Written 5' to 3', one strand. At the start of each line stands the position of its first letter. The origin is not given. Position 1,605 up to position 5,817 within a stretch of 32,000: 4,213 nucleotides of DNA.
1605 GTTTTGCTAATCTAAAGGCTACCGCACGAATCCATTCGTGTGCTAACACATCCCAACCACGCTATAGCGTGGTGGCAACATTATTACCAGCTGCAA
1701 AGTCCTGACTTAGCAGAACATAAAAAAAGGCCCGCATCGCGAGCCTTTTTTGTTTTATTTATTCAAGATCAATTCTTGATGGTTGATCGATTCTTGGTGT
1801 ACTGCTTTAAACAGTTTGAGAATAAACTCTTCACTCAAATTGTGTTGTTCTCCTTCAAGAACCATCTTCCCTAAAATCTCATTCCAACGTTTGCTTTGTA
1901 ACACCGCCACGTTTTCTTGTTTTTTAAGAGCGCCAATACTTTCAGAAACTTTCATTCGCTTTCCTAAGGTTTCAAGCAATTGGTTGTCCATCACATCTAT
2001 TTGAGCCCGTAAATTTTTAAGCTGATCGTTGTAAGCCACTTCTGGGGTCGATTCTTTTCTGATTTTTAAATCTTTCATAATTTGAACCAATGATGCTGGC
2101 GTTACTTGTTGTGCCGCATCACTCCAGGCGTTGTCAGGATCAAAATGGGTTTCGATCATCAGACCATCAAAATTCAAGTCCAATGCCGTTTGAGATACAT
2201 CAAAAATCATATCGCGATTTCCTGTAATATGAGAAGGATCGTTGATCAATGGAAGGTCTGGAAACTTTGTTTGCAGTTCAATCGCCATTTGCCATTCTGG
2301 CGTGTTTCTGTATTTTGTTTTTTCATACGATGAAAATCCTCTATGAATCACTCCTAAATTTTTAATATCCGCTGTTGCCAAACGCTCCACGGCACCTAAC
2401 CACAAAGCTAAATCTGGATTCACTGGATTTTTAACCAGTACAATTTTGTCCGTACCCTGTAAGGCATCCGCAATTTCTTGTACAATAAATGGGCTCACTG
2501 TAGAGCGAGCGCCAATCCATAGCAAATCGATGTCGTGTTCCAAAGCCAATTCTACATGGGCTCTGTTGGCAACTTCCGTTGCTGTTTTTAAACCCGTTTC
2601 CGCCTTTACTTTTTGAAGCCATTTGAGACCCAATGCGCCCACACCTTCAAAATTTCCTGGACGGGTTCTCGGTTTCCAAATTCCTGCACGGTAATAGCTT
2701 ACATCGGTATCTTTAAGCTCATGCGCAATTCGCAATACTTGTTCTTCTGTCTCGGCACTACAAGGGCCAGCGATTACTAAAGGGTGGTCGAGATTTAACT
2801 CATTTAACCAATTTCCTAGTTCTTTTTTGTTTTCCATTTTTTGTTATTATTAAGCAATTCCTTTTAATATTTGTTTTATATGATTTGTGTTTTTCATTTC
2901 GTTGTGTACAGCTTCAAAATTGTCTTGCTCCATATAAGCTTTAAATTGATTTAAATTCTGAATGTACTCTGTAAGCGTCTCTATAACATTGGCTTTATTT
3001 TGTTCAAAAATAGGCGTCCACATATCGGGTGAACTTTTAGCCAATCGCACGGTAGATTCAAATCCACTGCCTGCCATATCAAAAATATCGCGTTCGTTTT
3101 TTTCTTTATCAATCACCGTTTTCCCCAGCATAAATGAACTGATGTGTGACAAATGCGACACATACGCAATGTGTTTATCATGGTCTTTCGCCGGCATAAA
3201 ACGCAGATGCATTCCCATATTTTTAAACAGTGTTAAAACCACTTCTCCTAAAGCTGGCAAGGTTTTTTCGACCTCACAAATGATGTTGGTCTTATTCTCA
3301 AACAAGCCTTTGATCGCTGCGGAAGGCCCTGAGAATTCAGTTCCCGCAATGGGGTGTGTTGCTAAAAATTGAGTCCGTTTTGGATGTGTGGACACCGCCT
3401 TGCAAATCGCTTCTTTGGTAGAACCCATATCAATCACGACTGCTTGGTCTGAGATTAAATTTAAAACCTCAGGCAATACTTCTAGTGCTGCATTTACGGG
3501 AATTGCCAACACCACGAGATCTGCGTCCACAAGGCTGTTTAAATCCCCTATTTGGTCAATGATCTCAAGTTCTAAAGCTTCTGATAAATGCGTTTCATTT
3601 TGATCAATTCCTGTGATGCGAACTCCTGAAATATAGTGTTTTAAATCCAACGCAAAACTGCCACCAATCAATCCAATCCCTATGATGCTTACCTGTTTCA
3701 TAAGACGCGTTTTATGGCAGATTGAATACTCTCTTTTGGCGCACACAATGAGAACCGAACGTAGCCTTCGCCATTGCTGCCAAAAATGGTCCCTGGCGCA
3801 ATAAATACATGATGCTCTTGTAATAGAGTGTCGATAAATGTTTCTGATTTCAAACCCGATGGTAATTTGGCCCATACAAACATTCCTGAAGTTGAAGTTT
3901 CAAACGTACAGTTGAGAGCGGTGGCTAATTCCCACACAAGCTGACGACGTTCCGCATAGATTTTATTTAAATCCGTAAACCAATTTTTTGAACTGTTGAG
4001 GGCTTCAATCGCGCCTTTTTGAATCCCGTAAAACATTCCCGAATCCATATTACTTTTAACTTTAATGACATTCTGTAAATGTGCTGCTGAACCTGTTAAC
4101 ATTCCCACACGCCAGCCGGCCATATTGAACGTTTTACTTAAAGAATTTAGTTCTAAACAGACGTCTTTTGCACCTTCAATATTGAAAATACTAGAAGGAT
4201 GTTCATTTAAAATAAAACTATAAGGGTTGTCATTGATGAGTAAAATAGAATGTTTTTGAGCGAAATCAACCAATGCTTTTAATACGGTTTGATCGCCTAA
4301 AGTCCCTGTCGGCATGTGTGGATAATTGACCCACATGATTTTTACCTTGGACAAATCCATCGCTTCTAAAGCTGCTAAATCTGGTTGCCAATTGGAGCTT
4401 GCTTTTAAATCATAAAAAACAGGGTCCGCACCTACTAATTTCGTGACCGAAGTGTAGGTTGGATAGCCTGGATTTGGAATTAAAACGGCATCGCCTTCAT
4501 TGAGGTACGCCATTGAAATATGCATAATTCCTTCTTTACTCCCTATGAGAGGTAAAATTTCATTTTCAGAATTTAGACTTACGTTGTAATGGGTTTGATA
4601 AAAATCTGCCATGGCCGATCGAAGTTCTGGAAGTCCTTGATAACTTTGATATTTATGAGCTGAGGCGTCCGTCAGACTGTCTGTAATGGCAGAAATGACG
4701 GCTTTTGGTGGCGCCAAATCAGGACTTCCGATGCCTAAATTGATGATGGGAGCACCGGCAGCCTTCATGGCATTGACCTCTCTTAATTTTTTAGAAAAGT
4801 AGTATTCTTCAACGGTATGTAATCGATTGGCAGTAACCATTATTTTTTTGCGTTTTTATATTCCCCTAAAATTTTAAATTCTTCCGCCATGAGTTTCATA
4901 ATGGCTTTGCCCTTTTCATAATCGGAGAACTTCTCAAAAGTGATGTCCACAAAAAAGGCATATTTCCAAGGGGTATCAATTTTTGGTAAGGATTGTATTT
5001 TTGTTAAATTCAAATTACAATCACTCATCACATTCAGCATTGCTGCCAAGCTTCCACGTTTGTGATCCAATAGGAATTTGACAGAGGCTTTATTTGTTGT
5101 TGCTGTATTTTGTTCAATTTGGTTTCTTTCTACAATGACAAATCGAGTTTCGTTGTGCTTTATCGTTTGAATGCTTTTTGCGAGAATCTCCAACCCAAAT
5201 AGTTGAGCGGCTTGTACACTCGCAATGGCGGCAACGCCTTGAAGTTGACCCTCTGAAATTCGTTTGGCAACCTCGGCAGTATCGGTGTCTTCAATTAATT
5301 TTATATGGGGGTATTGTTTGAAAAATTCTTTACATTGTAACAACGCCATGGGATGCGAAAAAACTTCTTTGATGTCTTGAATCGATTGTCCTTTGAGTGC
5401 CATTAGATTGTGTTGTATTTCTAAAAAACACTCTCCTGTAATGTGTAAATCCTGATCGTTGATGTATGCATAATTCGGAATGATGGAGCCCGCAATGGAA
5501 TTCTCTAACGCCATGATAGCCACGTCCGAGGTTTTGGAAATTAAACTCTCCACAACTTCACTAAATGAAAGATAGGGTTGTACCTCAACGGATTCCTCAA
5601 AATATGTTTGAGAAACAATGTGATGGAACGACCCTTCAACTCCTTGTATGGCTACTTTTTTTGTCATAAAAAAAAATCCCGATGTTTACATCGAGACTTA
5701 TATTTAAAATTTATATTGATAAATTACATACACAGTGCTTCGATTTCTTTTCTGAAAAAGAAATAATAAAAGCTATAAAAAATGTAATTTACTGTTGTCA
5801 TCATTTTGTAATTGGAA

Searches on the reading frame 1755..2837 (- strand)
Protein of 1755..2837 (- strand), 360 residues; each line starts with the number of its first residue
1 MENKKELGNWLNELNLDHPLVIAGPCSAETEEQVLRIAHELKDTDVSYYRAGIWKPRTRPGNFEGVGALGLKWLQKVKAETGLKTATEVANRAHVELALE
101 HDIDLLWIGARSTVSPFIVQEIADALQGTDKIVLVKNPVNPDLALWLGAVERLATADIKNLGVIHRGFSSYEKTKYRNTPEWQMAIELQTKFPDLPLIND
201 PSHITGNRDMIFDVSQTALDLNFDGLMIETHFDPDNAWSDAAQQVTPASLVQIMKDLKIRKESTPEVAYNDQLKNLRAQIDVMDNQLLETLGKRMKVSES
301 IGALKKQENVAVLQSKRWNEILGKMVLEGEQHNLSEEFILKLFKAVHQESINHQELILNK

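Call 5: search_protein_families(library=ncbifam, proteins=[window:1755-2837:-])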
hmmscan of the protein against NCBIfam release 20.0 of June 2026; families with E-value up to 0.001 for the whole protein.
window:1755-2837:- (360 aa): 24 families
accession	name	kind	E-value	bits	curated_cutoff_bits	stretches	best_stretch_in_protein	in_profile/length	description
NF009239.0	PRK12595.1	equivalog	1.1e-54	185.7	279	2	17-261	117-354/360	bifunctional 3-deoxy-7-phosphoheptulonate synthase/chorismate mutase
NF006421.0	PRK08673.1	subfamily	7.3e-54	183.2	335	1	17-260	93-329/338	3-deoxy-7-phosphoheptulonate synthase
TIGR01361.1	DAHP_synth_Bsub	equivalog_domain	3e-50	171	267.75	1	18-258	25-258/260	3-deoxy-7-phosphoheptulonate synthase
NF009933.0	PRK13396.1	subfamily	2.5e-38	132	486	1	18-261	100-338/352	3-deoxy-7-phosphoheptulonate synthase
NF041229.1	BagF_FevY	exception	7.6e-38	130.5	700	1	19-252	91-317/340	phospho-2-dehydro-3-deoxyheptonate aldolase BagF/FevY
TIGR01362.1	KDO8P_synth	equivalog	1.1e-17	64.1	314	2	205-258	197-250/258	3-deoxy-8-phosphooctulonate synthase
NF003543.0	PRK05198.1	equivalog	7.6e-17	61.2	242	2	204-258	211-265/273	3-deoxy-8-phosphooctulonate synthase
NF008400.0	PRK11199.1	equivalog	3.2e-11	42.8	273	1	271-354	3-86/374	bifunctional chorismate mutase/prephenate dehydrogenase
TIGR01805.1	CM_mono_grmpos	equivalog_domain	9e-11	41.9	71.2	1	273-346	1-73/81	chorismate mutase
NF004925.0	PRK06285.1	equivalog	1.2e-09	38.1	77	1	270-359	6-95/99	chorismate mutase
TIGR01808.1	CM_M_hiGC-arch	equivalog_domain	2.7e-09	37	52.15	1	273-341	2-70/74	chorismate mutase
NF007910.0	PRK10622.1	equivalog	2.8e-09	36.4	577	1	270-359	4-93/386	bifunctional chorismate mutase/prephenate dehydratase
NF006691.0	PRK09239.1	equivalog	1.5e-08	34.7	120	1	268-357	7-96/108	chorismate mutase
TIGR01803.1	CM-like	subfamily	1.7e-08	34.5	73.35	1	273-354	1-82/82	chorismate mutase family protein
TIGR01807.1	CM_P2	equivalog_domain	2.4e-08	34.2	69.55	1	273-346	1-75/76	chorismate mutase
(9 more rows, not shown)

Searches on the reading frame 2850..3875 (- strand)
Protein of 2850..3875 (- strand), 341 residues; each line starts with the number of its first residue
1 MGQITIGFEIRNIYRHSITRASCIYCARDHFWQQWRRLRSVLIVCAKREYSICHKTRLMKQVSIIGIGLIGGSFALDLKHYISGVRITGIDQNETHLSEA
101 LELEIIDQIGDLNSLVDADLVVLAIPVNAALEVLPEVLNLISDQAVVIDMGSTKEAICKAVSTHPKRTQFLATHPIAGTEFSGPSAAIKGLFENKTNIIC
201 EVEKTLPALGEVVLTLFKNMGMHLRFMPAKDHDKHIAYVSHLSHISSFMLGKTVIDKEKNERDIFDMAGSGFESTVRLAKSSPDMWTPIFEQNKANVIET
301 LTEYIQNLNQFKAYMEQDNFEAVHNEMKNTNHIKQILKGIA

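Call 5: search_protein_families(library=ncbifam, proteins=[window:2850-3875:-])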
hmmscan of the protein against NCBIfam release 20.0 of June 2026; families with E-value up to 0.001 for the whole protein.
window:2850-3875:- (341 aa): 21 families
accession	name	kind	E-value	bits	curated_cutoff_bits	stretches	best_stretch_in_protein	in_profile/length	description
NF006307.0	PRK08507.1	equivalog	2.8e-114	381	295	1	61-337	2-275/275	prephenate dehydrogenase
NF011381.1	PRK14806.1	equivalog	3.2e-57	194.3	902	1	58-332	2-279/733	bifunctional prephenate dehydrogenase/3-phosphoshikimate 1-carboxyvinyltransferase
NF005694.0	PRK07502.1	equivalog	2.3e-55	188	409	1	57-335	4-286/310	prephenate/arogenate dehydrogenase family protein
NF005650.0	PRK07417.1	equivalog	2.6e-52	177.9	290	1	60-335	2-276/281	prephenate/arogenate dehydrogenase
NF005107.0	PRK06545.1-5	equivalog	1.3e-51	175.7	414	1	59-335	2-282/367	prephenate dehydrogenase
NF005111.0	PRK06545.2-3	equivalog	5.6e-42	144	344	1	54-321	8-271/371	prephenate dehydrogenase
NF005105.0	PRK06545.1-3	equivalog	8.5e-40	136.7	524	1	59-335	2-283/367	prephenate dehydrogenase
NF005106.0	PRK06545.1-4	equivalog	3.2e-37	128.7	569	1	59-334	1-280/363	prephenate dehydrogenase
NF005104.0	PRK06545.1-1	equivalog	2.3e-35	122.4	713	1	59-315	2-261/366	prephenate dehydrogenase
NF005108.0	PRK06545.1-6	equivalog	5.4e-31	107.8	327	1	56-319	7-268/321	prephenate dehydrogenase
NF005112.0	PRK06545.2-4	subfamily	1.4e-29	103.3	294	1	59-317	2-252/356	prephenate dehydrogenase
NF005109.0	PRK06545.2-1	equivalog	4e-25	88.7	397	1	59-310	1-244/361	prephenate dehydrogenase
NF005113.0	PRK06545.2-5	equivalog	1.2e-21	77.1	497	2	208-316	172-277/378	prephenate dehydrogenase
NF005110.0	PRK06545.2-2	equivalog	1.2e-20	74.1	385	1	57-307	68-315/423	prephenate dehydrogenase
NF006409.0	PRK08655.1-3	equivalog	4.4e-16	59.3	310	1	62-328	3-261/290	prephenate dehydrogenase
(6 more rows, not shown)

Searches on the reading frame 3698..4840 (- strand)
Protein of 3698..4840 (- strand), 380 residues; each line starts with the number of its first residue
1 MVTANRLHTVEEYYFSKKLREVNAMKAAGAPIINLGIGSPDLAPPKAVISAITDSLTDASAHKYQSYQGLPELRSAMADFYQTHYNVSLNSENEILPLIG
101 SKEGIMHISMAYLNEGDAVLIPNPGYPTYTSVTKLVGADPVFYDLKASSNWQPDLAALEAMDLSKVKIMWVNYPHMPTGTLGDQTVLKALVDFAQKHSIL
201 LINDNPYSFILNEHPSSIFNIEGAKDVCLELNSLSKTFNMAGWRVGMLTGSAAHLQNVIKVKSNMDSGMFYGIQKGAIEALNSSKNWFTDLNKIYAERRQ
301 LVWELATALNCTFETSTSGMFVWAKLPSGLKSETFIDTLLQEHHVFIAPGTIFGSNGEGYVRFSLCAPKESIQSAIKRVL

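Call 5: search_protein_families(library=ncbifam, proteins=[window:3698-4840:-])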
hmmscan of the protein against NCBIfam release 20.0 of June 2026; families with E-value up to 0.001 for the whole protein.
window:3698-4840:- (380 aa): 71 families (the best 25 are shown)
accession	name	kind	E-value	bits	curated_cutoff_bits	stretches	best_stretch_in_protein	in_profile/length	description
NF006756.0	PRK09276.1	subfamily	5e-122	407.6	507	1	2-379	3-382/387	LL-diaminopimelate aminotransferase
TIGR03540.1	DapC_direct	equivalog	1.6e-119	399.3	593.25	1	3-379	2-380/383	LL-diaminopimelate aminotransferase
NF005977.0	PRK08068.1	subfamily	1.9e-101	340.1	494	1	3-379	5-383/391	transaminase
NF005815.0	PRK07681.1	equivalog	2.3e-94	316.7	545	1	3-379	5-382/399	LL-diaminopimelate aminotransferase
NF004611.0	PRK05942.1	equivalog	3.7e-90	302.7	628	1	3-379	8-386/394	aspartate aminotransferase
NF005613.0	PRK07366.1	equivalog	8.8e-84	281.8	486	1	2-379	2-384/391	LL-diaminopimelate aminotransferase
NF006604.0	PRK09148.1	equivalog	1.3e-79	268.1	648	1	6-378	7-384/406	LL-diaminopimelate aminotransferase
NF041364.1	GntC_guanitoxin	equivalog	9.7e-76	255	415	1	33-379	1-353/356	guanitoxin biosynthesis PLP-dependent (S)-gamma-hydroxy-L-arginine cyclodehydratase GntC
NF006033.0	PRK08175.1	equivalog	1.6e-75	254.6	647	1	6-378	12-389/407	alanine transaminase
NF006387.0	PRK08636.1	equivalog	3.4e-71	240.4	675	1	5-378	8-393/403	LL-diaminopimelate aminotransferase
NF005588.0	PRK07309.1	equivalog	2.8e-62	210.9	576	1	31-379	31-382/391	pyridoxal phosphate-dependent aminotransferase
NF004937.0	PRK06290.1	equivalog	3.1e-62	210.6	585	1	14-339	26-353/410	LL-diaminopimelate aminotransferase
NF006229.0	PRK08361.1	equivalog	8.9e-62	209.3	624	1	18-379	21-384/391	aspartate aminotransferase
TIGR03537.1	DapC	equivalog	2.4e-58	197.7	453.6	1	33-378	3-346/350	succinyldiaminopimelate transaminase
NF041091.1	asp_aminotase_Arch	equivalog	6.8e-58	196.3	550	1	22-379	19-371/376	aspartate aminotransferase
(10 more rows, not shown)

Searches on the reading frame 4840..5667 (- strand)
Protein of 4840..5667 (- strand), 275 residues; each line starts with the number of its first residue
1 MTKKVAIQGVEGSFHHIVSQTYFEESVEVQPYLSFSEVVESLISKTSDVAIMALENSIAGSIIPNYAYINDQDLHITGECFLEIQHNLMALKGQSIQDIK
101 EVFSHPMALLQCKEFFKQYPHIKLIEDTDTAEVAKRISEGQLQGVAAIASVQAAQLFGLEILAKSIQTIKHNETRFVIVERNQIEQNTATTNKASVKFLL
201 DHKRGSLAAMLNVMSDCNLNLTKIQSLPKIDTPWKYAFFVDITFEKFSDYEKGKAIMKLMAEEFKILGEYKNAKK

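Call 5: search_protein_families(library=ncbifam, proteins=[window:4840-5667:-])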
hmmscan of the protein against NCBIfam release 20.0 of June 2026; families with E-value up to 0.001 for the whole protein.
window:4840-5667:- (275 aa): 4 families
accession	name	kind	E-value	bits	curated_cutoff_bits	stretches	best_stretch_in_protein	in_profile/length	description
NF008865.0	PRK11898.1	equivalog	1.1e-57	195.4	219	1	4-272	3-278/284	prephenate dehydratase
NF008866.0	PRK11899.1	equivalog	1.1e-48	166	359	1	2-274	5-277/283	prephenate dehydratase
NF007910.0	PRK10622.1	equivalog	1e-37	130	577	1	4-271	105-376/386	bifunctional chorismate mutase/prephenate dehydratase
TIGR01268.1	Phe4hydrox_tetr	equivalog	5.4e-06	25.4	704.8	1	185-262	7-83/436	phenylalanine 4-monooxygenase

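Call 7: find_related_loci(query=window:4840-5667:-, collection=genome_contigs, flank=2500)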
Query window:4840-5667:- (275 aa) in genome_contigs; peptide patterns used: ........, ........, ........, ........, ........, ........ (x = any residue, [..] = any of these).
562 stretches matched a pattern; 493 encode a relative of the query (tblastn E <= 1e-3); the best 80 are kept; 80 distinct loci.
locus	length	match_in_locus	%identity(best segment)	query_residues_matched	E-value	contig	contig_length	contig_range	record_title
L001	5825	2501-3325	97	1-275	0e+0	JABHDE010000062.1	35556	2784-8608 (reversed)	MAG: Formosa sp. isolate SI037_bin125 k141_568424, whole genome shotgun sequence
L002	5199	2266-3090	92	1-275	3e-178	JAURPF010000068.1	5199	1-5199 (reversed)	MAG: Flavobacteriaceae bacterium isolate SFB_South_Co_17 k141_1918044, whole genome shotgun sequence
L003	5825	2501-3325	92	1-275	2e-172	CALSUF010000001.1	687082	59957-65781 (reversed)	MAG: uncultured Flavobacteriaceae bacterium isolate AB_MB149_2 genome assembly, contig: contig_19685_AB_MB149, whole gen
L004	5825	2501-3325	92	1-275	2e-171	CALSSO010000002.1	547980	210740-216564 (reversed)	MAG: uncultured Flavobacteriaceae bacterium isolate AA_MB54 genome assembly, contig: contig_7474_AA_MB54, whole genome s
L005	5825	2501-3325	91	1-275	3e-170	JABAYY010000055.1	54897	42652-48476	MAG: Flavobacteriaceae bacterium isolate HE327_NSB021 NODE_773_length_54897_cov_14.248222, whole genome shotgun sequence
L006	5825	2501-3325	89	1-275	6e-169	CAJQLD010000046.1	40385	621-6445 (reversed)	MAG: uncultured Flavobacteriaceae bacterium isolate 0.2_20180522_Bin_207_1 genome assembly, contig: c_000000001171, whol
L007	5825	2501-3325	88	1-275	2e-168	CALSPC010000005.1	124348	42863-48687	MAG: uncultured Rhodobacteraceae bacterium isolate AC_MB41_1 genome assembly, contig: contig_230_AC_MB412, whole genome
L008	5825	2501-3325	89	1-275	5e-168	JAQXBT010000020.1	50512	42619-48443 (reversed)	MAG: Flavobacteriaceae bacterium isolate cluster4_bin.26 k119_304003, whole genome shotgun sequence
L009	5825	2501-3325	85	1-275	7e-161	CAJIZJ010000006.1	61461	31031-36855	MAG: uncultured Flavobacteriaceae bacterium isolate FRAM18_bin171 genome assembly, contig: FRAM18_bin171-6, whole genome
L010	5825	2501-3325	84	1-275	5e-159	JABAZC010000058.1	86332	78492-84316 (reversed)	MAG: Flavobacteriaceae bacterium isolate HE327_NSB025 NODE_320_length_86332_cov_24.951725, whole genome shotgun sequence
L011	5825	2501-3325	89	1-275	9e-168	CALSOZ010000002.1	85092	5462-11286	MAG: uncultured Flavobacteriaceae bacterium isolate W_MB240_1 genome assembly, contig: contig_13016_W_MB240, whole genom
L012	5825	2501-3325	79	1-275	9e-151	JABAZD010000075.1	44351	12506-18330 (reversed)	MAG: Flavobacteriaceae bacterium isolate HE327_NSB026 NODE_1103_length_44351_cov_21.429994, whole genome shotgun sequenc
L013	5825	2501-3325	79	1-275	1e-149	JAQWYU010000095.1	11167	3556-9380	MAG: Flavobacteriaceae bacterium isolate cluster3_bin.65 k119_302689, whole genome shotgun sequence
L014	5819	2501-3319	80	1-273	6e-149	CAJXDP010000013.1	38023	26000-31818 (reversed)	MAG TPA_asm: uncultured Formosa sp. isolate ERR599009_bin.69_MetaBAT_v2.12.1_MAG genome assembly, contig: NODE_404_lengt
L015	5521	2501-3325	90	1-275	3e-170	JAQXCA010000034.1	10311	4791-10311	MAG: Flavobacteriaceae bacterium isolate cluster4_bin.32 k119_772096, whole genome shotgun sequence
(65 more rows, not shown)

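Call 34: find_homologous_proteins(query=window:4840-5667:-, max_evalue=1e-20)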
Query window:4840-5667:- (275 aa): 8000 proteins with E <= 1e-20 among 8000 candidates; the best 120 are listed.
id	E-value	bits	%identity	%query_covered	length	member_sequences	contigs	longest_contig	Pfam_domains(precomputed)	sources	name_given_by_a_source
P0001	1.3e-170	583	98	100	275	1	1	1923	PF00800.24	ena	-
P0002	2.1e-170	583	97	100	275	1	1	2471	PF00800.24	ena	-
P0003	8.0e-170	581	96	100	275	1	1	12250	PF00800.24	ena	-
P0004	1.5e-168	577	96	100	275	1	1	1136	PF00800.24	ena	-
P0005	3.2e-168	576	96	100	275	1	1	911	PF00800.24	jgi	jgi:prephenate dehydratase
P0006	4.1e-168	575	96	100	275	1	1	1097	PF00800.24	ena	-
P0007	5.6e-168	575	96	100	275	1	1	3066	PF00800.24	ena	-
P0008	8.7e-167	571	95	100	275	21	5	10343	PF00800.24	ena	-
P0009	1.0e-166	571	96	100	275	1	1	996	PF00800.24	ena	-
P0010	4.7e-166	568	96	100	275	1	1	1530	PF00800.24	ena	-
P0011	7.7e-166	568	95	100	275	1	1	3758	PF00800.24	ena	-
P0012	2.9e-165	566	95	100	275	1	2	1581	PF00800.24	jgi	jgi:prephenate dehydratase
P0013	3.0e-165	566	95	100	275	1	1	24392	PF00800.24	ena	-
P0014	4.8e-165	565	95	100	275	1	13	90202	PF00800.24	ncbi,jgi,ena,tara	jgi:prephenate dehydratase|tara:strand:- start:2937 stop:3764 length:828 start_codon:yes stop_codon:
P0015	5.2e-165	565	95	100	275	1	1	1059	PF00800.24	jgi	jgi:prephenate dehydratase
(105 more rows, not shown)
